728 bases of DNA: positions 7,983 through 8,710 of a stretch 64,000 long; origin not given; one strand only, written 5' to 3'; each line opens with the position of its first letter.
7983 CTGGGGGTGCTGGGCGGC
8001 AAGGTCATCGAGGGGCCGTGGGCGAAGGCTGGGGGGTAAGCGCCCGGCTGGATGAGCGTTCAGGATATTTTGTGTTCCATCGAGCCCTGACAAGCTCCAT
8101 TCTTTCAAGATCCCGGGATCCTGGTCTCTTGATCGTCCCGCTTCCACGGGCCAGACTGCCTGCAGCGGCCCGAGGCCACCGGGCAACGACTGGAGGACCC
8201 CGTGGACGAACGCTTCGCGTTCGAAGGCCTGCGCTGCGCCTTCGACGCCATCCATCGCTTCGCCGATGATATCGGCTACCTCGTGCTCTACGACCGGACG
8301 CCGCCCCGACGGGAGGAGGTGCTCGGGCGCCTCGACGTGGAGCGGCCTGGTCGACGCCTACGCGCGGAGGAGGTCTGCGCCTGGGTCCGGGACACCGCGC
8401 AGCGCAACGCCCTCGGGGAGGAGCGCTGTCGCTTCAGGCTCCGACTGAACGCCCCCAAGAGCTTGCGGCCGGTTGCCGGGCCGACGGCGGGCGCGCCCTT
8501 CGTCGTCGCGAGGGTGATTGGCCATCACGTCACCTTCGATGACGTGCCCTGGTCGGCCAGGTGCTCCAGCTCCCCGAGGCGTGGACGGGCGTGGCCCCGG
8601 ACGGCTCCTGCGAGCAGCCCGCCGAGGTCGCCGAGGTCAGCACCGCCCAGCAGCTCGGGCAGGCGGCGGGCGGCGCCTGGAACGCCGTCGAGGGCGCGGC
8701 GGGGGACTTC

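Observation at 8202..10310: Translationally coupled peptidase-lipoprotein-small protein module next to the integrase: candidate effector/immunity (toxin/immunity) cassette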

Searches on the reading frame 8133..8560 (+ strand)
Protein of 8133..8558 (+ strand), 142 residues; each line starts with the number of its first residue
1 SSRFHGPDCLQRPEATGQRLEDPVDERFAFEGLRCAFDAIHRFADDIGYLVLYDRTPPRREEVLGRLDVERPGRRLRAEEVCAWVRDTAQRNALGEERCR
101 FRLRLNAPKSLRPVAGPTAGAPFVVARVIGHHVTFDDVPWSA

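Call 4: search_protein_families(library=pfam, proteins=[window:8202-8560:+], max_evalue=1)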
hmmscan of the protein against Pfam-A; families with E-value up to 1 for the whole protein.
window:8202-8560:+ (119 aa): 0 families

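Call 8: search_protein_families(library=ncbifam, proteins=[window:8202-8560:+], max_evalue=1)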
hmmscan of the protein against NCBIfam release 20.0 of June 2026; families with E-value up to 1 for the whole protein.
window:8202-8560:+ (119 aa): 0 families

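Call 44: find_homologous_proteins(query=window:8133-8558:+, max_evalue=0.1)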
Query window:8133-8558:+ (142 aa): 1 proteins with E <= 0.1 among 47 candidates.
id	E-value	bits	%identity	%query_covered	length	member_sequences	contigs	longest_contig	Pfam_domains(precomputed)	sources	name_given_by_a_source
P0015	3.4e-48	181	87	67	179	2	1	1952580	-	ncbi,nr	ncbi:MAG: hypothetical protein H6739_06530 [Alphaproteobacteria bacterium]|nr:hypothetical protein [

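Call 46: find_encoding_contigs(protein=P0015, flank=10000, max_places=3)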
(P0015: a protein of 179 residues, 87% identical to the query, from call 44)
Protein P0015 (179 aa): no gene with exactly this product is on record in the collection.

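Call 61: search_protein_families(library=phrogs, proteins=[P0015], max_evalue=0.01)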
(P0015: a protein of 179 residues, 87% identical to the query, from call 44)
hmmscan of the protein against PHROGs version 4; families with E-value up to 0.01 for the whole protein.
P0015 (179 aa): 0 families
